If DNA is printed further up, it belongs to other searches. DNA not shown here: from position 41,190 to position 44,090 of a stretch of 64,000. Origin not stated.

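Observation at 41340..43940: Fusion of an apparently catalytically intact RadC-like JAB/JAMM domain to a DinG/XPD Fe-S helicase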

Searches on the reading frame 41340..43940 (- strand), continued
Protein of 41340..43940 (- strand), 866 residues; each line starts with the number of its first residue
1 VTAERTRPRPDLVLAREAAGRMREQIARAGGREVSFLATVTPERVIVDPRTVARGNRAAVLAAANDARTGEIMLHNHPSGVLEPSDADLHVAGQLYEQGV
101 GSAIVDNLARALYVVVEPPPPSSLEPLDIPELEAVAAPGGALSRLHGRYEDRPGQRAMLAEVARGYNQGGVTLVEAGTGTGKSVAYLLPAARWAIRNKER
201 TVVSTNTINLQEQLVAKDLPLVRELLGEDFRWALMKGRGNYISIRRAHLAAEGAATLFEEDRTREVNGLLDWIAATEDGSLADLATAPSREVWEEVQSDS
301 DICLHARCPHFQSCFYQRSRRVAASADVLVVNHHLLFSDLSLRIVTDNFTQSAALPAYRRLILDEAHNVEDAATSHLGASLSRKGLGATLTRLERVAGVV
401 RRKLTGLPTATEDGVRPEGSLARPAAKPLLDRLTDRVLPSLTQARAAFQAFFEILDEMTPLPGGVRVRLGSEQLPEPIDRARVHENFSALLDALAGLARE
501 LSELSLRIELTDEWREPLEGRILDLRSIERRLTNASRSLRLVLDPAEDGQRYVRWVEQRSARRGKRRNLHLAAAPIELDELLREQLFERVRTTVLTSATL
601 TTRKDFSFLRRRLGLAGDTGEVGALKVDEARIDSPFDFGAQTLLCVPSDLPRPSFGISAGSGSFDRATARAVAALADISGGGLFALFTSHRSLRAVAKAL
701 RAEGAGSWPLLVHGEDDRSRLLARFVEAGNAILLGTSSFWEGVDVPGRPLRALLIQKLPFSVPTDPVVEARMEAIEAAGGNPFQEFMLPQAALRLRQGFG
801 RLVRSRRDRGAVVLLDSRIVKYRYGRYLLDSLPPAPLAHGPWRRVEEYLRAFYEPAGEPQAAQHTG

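Call 20: find_homologous_proteins(query=window:41340-43940:-, max_evalue=1e-20)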
Query window:41340-43940:- (866 aa): 7170 proteins with E <= 1e-20 among 8000 candidates; the best 120 are listed.
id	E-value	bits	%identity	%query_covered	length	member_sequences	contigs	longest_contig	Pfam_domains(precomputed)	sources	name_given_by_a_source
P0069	0.0e+0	1832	97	100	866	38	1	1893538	PF04002.21,PF06733.22,PF00270.36,PF13307.13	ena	-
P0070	0.0e+0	1718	91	100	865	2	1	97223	PF04002.21,PF06733.22,PF00270.36,PF13307.13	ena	-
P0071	0.0e+0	1706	93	98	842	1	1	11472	PF04002.21,PF06733.22,PF00270.36,PF13307.13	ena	-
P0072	0.0e+0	1704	93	98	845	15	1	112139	PF04002.21,PF06733.22,PF00270.36,PF13307.13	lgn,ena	-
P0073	0.0e+0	1703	93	98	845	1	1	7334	PF04002.21,PF06733.22,PF00270.36,PF13307.13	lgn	-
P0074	0.0e+0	1689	90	99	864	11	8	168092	PF04002.21,PF06733.22,PF00270.36,PF13307.13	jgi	-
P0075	0.0e+0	1679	90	100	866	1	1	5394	PF04002.21,PF00270.36,PF13307.13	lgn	-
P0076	0.0e+0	1678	89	100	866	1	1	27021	PF04002.21,PF06733.22,PF00270.36,PF13307.13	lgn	-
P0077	0.0e+0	1673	89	100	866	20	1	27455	PF04002.21,PF00270.36,PF13307.13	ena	-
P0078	0.0e+0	1665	90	98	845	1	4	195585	PF04002.21,PF00270.36,PF13307.13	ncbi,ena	-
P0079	0.0e+0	1655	88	100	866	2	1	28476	PF04002.21,PF06733.22,PF00270.36,PF13307.13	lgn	-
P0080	0.0e+0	1598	87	98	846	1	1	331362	PF00270.36,PF13307.13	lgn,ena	-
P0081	0.0e+0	1583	85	100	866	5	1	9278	PF04002.21,PF00270.36,PF13307.13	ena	-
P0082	0.0e+0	1569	84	100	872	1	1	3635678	PF04002.21,PF00270.36,PF13307.13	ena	-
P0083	0.0e+0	1557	84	100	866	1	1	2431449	PF00270.36,PF13307.13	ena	-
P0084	0.0e+0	1551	84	98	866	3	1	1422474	PF04002.21,PF06733.22,PF00270.36,PF13307.13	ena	-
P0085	0.0e+0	1549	84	99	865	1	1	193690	PF04002.21,PF06733.22,PF00270.36,PF13307.13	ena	-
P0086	0.0e+0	1533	83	98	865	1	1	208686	PF04002.21,PF06733.22,PF00270.36,PF13307.13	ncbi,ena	-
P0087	0.0e+0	1471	81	98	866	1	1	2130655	PF04002.21,PF06733.22,PF00270.36,PF13307.13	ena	-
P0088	0.0e+0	1459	82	95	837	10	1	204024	PF04002.21,PF06733.22,PF00270.36,PF13307.13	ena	-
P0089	0.0e+0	1432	85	91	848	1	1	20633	PF06733.22,PF00270.36,PF13307.13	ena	-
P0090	0.0e+0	1413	78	98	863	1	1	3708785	PF00270.36,PF13307.13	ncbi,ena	-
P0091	0.0e+0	1173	84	74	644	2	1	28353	PF06733.22,PF13307.13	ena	-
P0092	0.0e+0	1162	67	96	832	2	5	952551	PF04002.21,PF06733.22,PF00270.36,PF13307.13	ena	-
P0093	0.0e+0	1077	62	97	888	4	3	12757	PF04002.21,PF00270.36,PF13307.13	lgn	-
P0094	0.0e+0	1072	61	98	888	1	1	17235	PF04002.21,PF00270.36,PF13307.13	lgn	-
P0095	0.0e+0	1067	61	98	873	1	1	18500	PF04002.21,PF00270.36,PF13307.13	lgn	-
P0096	0.0e+0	1056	60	99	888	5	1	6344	PF04002.21,PF00270.36,PF13307.13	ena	-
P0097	0.0e+0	1053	62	98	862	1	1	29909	PF00270.36,PF13307.13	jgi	jgi:ATP-dependent DNA helicase DinG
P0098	0.0e+0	1049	60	98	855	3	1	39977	PF06733.22,PF00270.36,PF13307.13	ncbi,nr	ncbi:MAG: DEAD/DEAH box helicase family protein [Gemmatimonadetes bacterium]|nr:DEAD/DEAH box helica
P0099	0.0e+0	1046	60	98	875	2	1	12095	PF04002.21,PF00270.36,PF13307.13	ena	-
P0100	0.0e+0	1044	60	97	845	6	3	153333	PF06733.22,PF00270.36,PF13307.13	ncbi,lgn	-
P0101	0.0e+0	1042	60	98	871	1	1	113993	PF00270.36,PF13307.13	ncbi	-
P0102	0.0e+0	1042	61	98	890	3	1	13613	PF04002.21,PF00270.36,PF13307.13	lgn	-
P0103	0.0e+0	1041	60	97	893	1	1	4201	PF04002.21,PF00270.36,PF13307.13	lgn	-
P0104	0.0e+0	1041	61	98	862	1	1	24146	PF00270.36,PF13307.13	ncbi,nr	ncbi:MAG: DEAD/DEAH box helicase [Gemmatimonadetes bacterium]|nr:DEAD/DEAH box helicase [Gemmatimona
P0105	0.0e+0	1040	60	97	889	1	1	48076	PF04002.21,PF00270.36,PF13307.13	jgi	jgi:ATP-dependent DNA helicase DinG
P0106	0.0e+0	1038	60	98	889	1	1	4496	PF04002.21,PF00270.36,PF13307.13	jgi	jgi:ATP-dependent DNA helicase DinG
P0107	0.0e+0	1037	60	98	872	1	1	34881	PF04002.21,PF00270.36,PF13307.13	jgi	jgi:ATP-dependent DNA helicase DinG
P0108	0.0e+0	1037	62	98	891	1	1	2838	PF04002.21,PF06733.22,PF00270.36,PF13307.13,PF04851.22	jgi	jgi:ATP-dependent DNA helicase DinG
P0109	0.0e+0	1036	61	97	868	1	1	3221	PF04002.21,PF06733.22,PF00270.36,PF13307.13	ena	-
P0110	0.0e+0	1036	62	98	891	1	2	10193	PF04002.21,PF06733.22,PF00270.36,PF13307.13,PF04851.22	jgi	jgi:ATP-dependent DNA helicase DinG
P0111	0.0e+0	1036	61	97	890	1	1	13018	PF04002.21,PF00270.36,PF13307.13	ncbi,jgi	ncbi:MAG: helicase C-terminal domain-containing protein [Gemmatimonadota bacterium]|jgi:ATP-dependen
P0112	0.0e+0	1035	60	98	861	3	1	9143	PF04002.21,PF00270.36,PF13307.13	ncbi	-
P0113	0.0e+0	1035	60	98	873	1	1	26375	PF04002.21,PF00270.36,PF13307.13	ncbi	-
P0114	0.0e+0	1034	60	98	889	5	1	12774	PF04002.21,PF00270.36,PF13307.13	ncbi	-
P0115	0.0e+0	1034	60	97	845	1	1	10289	PF04002.21,PF00270.36,PF13307.13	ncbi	-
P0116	0.0e+0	1032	60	98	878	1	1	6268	PF04002.21,PF00270.36,PF13307.13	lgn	-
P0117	0.0e+0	1032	60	98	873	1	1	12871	PF06733.22,PF00270.36,PF13307.13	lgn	-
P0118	0.0e+0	1031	59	99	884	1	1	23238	PF04002.21,PF00270.36,PF13307.13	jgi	jgi:ATP-dependent DNA helicase DinG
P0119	0.0e+0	1031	60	98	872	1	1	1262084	PF06733.22,PF00270.36,PF13307.13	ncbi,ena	-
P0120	0.0e+0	1030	60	98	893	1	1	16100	PF04002.21,PF00270.36,PF13307.13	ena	-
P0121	0.0e+0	1029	60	98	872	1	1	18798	PF06733.22,PF00270.36,PF13307.13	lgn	-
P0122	0.0e+0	1029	61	98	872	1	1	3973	PF04002.21,PF06733.22,PF00270.36,PF13307.13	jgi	-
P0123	0.0e+0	1028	61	98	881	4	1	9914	PF04002.21,PF06733.22,PF00270.36,PF13307.13,PF04851.22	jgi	jgi:ATP-dependent DNA helicase DinG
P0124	0.0e+0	1028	60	96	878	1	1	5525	PF04002.21,PF06733.22,PF00270.36,PF13307.13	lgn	-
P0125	0.0e+0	1028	60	97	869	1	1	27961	PF04002.21,PF06733.22,PF00270.36,PF13307.13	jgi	jgi:ATP-dependent DNA helicase DinG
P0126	0.0e+0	1028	61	97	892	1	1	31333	PF04002.21,PF00270.36,PF13307.13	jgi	jgi:ATP-dependent DNA helicase DinG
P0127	0.0e+0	1028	60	97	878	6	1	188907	PF06733.22,PF00270.36,PF13307.13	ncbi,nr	ncbi:MAG: helicase [Gemmatimonadetes bacterium]|nr:helicase [Gemmatimonadota bacterium]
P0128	0.0e+0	1027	59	97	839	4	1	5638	PF06733.22,PF00270.36,PF13307.13,PF04851.22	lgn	-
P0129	0.0e+0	1027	59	97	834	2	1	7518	PF04002.21,PF00270.36,PF13307.13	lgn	-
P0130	0.0e+0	1026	61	98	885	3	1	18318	PF04002.21,PF06733.22,PF00270.36,PF13307.13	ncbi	-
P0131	0.0e+0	1026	60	98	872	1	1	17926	PF06733.22,PF00270.36,PF13307.13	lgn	-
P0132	0.0e+0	1026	60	98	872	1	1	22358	PF06733.22,PF00270.36,PF13307.13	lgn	-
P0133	0.0e+0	1026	60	97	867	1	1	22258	PF04002.21,PF06733.22,PF00270.36,PF13307.13,PF04851.22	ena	-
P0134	0.0e+0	1025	60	97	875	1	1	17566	PF04002.21,PF06733.22,PF00270.36,PF13307.13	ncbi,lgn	ncbi:MAG: helicase C-terminal domain-containing protein [Longimicrobiales bacterium]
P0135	0.0e+0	1025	60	98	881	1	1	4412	PF04002.21,PF06733.22,PF00270.36,PF13307.13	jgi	jgi:ATP-dependent DNA helicase DinG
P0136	0.0e+0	1025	60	98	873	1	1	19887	PF04002.21,PF00270.36,PF13307.13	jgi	jgi:ATP-dependent DNA helicase DinG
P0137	0.0e+0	1023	61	97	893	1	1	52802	PF00270.36,PF13307.13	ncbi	-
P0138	0.0e+0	1023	59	99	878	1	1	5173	PF04002.21,PF06733.22,PF00270.36,PF13307.13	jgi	jgi:ATP-dependent DNA helicase DinG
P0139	0.0e+0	1023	59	98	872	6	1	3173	PF04002.21,PF00270.36,PF13307.13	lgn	-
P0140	0.0e+0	1023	58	98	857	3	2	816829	PF04002.21,PF00270.36,PF13307.13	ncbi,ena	-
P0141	0.0e+0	1023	59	98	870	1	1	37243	PF04002.21,PF00270.36,PF13307.13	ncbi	-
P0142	0.0e+0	1022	62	97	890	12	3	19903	PF04002.21,PF06733.22,PF00270.36,PF13307.13,PF04851.22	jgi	jgi:ATP-dependent DNA helicase DinG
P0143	0.0e+0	1022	60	97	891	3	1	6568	PF04002.21,PF06733.22,PF00270.36,PF13307.13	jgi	-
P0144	0.0e+0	1021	60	98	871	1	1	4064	PF04002.21,PF06733.22,PF00270.36,PF13307.13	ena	-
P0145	0.0e+0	1021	60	97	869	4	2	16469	PF04002.21,PF06733.22,PF00270.36,PF13307.13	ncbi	-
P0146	0.0e+0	1021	58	97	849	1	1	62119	PF04002.21,PF00270.36,PF13307.13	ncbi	ncbi:uncharacterized protein METZ01_LOCUS33855, partial [marine metagenome]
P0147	0.0e+0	1021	62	98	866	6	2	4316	PF04002.21,PF06733.22,PF00270.36,PF13307.13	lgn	-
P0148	0.0e+0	1020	60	98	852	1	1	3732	PF04002.21,PF00270.36,PF13307.13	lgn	-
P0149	0.0e+0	1020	61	97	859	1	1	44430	PF04002.21,PF06733.22,PF00270.36,PF13307.13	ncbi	-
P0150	0.0e+0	1020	59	97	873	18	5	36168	PF04002.21,PF06733.22,PF00270.36,PF13307.13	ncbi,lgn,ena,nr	ncbi:MAG: DEAD/DEAH box helicase [Gemmatimonadetes bacterium]|nr:DEAD/DEAH box helicase [Gemmatimona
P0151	0.0e+0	1020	60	97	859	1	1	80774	PF06733.22,PF00270.36,PF13307.13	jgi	jgi:ATP-dependent DNA helicase DinG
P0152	0.0e+0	1020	59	98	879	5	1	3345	PF04002.21,PF06733.22,PF00270.36,PF13307.13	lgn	-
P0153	0.0e+0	1019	60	98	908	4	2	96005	PF04002.21,PF00270.36,PF13307.13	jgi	-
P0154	0.0e+0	1019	60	98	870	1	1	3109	PF04002.21,PF06733.22,PF00270.36,PF13307.13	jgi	-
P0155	0.0e+0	1019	59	99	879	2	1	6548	PF06733.22,PF00270.36,PF13307.13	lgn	-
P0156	0.0e+0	1018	57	98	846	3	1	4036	PF04002.21,PF00270.36,PF13307.13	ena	-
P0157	0.0e+0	1018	58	97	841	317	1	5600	PF04002.21,PF00270.36,PF13307.13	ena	-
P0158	0.0e+0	1018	60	98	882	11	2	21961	PF04002.21,PF00270.36,PF13307.13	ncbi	-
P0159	0.0e+0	1018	60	97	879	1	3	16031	PF04002.21,PF06733.22,PF00270.36,PF13307.13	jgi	jgi:ATP-dependent DNA helicase DinG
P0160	0.0e+0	1018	60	98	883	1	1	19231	PF04002.21,PF06733.22,PF00270.36,PF13307.13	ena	-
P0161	0.0e+0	1018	59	98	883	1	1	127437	PF04002.21,PF00270.36,PF13307.13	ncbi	-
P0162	0.0e+0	1017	58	97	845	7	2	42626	PF04002.21,PF00270.36,PF13307.13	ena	-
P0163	0.0e+0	1017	60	97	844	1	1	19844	PF04002.21,PF06733.22,PF00270.36,PF13307.13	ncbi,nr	ncbi:MAG: ATP-dependent DNA helicase DinG [Gemmatimonadota bacterium]|nr:MAG: ATP-dependent DNA heli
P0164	0.0e+0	1017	59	97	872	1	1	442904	PF04002.21,PF00270.36,PF13307.13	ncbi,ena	-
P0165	0.0e+0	1017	59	98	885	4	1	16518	PF04002.21,PF00270.36,PF13307.13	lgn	-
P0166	0.0e+0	1017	59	98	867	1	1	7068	PF04002.21,PF06733.22,PF00270.36,PF13307.13,PF04851.22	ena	-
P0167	0.0e+0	1017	59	98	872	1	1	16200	PF04002.21,PF00270.36,PF13307.13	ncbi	-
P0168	0.0e+0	1017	59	98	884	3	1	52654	PF00270.36,PF13307.13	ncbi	ncbi:MAG: helicase C-terminal domain-containing protein [Longimicrobiales bacterium]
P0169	0.0e+0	1016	60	98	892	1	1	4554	PF04002.21,PF06733.22,PF00270.36,PF13307.13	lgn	-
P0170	0.0e+0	1016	60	97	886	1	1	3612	PF04002.21,PF06733.22,PF00270.36,PF13307.13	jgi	jgi:ATP-dependent DNA helicase DinG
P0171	0.0e+0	1015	59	97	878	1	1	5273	PF04002.21,PF06733.22,PF00270.36,PF13307.13,PF04851.22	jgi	jgi:ATP-dependent DNA helicase DinG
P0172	0.0e+0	1015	57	98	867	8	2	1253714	PF04002.21,PF00270.36,PF13307.13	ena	-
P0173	0.0e+0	1015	59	97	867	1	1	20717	PF04002.21,PF06733.22,PF00270.36,PF13307.13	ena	-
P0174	0.0e+0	1015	60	97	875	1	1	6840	PF04002.21,PF06733.22,PF00270.36,PF13307.13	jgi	-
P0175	0.0e+0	1015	59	98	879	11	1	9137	PF04002.21,PF06733.22,PF00270.36,PF13307.13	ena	-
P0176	0.0e+0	1015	60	97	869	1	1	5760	PF04002.21,PF06733.22,PF00270.36,PF13307.13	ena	-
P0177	0.0e+0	1014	58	98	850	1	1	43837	PF04002.21,PF00270.36,PF13307.13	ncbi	-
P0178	0.0e+0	1014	59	98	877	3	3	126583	PF04002.21,PF00270.36,PF13307.13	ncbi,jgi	jgi:ATP-dependent DNA helicase DinG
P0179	0.0e+0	1013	61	98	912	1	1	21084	PF04002.21,PF06733.22,PF00270.36,PF13307.13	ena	-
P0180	0.0e+0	1013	57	99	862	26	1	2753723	PF04002.21,PF06733.22,PF00270.36,PF13307.13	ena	-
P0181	0.0e+0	1013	60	96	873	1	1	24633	PF04002.21,PF00270.36,PF13307.13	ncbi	-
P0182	0.0e+0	1013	57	98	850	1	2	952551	PF04002.21,PF00270.36,PF13307.13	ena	-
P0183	0.0e+0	1013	59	98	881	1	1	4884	PF04002.21,PF06733.22,PF00270.36,PF13307.13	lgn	-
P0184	0.0e+0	1013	60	98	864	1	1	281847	PF04002.21,PF06733.22,PF00270.36,PF13307.13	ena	-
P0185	0.0e+0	1013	59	97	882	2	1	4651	PF04002.21,PF00270.36,PF13307.13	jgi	jgi:ATP-dependent DNA helicase DinG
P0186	0.0e+0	1013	57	98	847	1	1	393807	PF04002.21,PF06733.22,PF00270.36,PF13307.13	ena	-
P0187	0.0e+0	1012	58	97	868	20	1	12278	PF04002.21,PF00270.36,PF13307.13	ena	-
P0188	0.0e+0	1012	60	98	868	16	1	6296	PF06733.22,PF00270.36,PF13307.13,PF04851.22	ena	-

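Call 21: search_protein_families(library=pfam, proteins=[L025:7233-8100:+, L026:7188-8100:+], max_evalue=0.01)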
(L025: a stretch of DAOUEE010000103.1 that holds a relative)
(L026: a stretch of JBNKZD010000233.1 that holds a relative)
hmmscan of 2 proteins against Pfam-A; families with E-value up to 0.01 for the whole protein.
L025:7233-8100:+ (289 aa): 4 families
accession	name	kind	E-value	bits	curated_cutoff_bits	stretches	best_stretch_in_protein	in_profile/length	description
PF00929.31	RNase_T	-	1.2e-30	107.7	24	1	35-184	2-164/164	Exonuclease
PF16473.11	Rv2179c-like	-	0.00017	21.8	27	0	34-73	3-43/177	3'-5' exoribonuclease Rv2179c-like domain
PF13482.12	RNase_H_2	-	0.0039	17.6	22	1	36-76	3-42/165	RNase_H superfamily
PF01612.26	DNA_pol_A_exo1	-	0.0039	17.5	23.6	0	31-162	20-126/173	3'-5' exonuclease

L026:7188-8100:+ (304 aa): 4 families
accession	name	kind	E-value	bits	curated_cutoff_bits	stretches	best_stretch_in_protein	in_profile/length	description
PF00929.31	RNase_T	-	1.1e-28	101.3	24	1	58-212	1-163/164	Exonuclease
PF16473.11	Rv2179c-like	-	6.1e-07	29.7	27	1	58-210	3-170/177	3'-5' exoribonuclease Rv2179c-like domain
PF21762.3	DEDDh_C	-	1.3e-05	25.9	27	1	135-208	107-180/188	DNA polymerase III subunit epsilon-like, C-terminal domain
PF13482.12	RNase_H_2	-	0.00072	20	22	0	60-196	3-117/165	RNase_H superfamily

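Call 30: search_solved_structures(query=window:41340-43571:-, max_evalue=0.001)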
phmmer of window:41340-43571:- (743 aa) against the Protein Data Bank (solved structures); distinct sequences matched with E-value up to 0.001: 17.
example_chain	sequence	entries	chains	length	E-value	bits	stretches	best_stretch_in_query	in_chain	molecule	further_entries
6fwr_A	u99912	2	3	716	4.7e-44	153.9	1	26-715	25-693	ATP-dependent DNA helicase DinG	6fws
8zef_A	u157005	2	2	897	1.6e-34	122.4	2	456-709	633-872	3'-5' exonuclease DinG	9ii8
8s35_M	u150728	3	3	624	2.1e-12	49.3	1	46-188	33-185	DEAD/DEAH box helicase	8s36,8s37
9p55_A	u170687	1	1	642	5.3e-11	44.7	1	606-700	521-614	ATP-dependent DNA helicase XPD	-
4a15_A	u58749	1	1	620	7.1e-11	44.3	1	606-700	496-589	ATP-DEPENDENT DNA HELICASE TA0057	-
2vsf_A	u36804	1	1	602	1.2e-10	43.5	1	606-700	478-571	DNA REPAIR HELICASE RAD3 RELATED PROTEIN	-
5h8w_A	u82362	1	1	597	1.3e-09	40.1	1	606-700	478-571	ATP-dependent DNA helicase Ta0057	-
9ej9_A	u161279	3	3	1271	3.8e-08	35.2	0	22-71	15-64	Fanconi anemia group J protein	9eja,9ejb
5fmf_Y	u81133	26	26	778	5.1e-06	28.2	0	608-700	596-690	DNA REPAIR HELICASE RAD3 | General transcription and DNA repair factor IIH helicase subunit XPD | General transcription and DNA repair factor IIH helicase subun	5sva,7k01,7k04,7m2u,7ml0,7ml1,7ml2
5oqj_0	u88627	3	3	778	5.5e-06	28.1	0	608-700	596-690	DNA repair helicase RAD3 | General transcription and DNA repair factor IIH helicase subunit XPD | General transcription and DNA repair factor IIH helicase subun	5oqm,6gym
7xex_A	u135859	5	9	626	4.4e-05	25.1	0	545-683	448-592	CasDinG | Csf4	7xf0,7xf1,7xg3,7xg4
8rev_A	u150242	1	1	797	0.00011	23.8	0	613-700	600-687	ATP-dependent DNA helicase CHL1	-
8ebt_B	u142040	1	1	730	0.00027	22.5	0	607-698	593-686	General transcription and DNA repair factor IIH helicase subunit XPD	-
29vf_1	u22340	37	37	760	0.0003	22.3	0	607-698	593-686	TFIIH basal transcription factor complex helicase XPD subunit | General transcription and DNA repair factor IIH helicase subunit XPD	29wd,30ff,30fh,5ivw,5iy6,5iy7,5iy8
8ebs_B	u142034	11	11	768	0.00032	22.3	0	607-698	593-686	General transcription and DNA repair factor IIH helicase subunit XPD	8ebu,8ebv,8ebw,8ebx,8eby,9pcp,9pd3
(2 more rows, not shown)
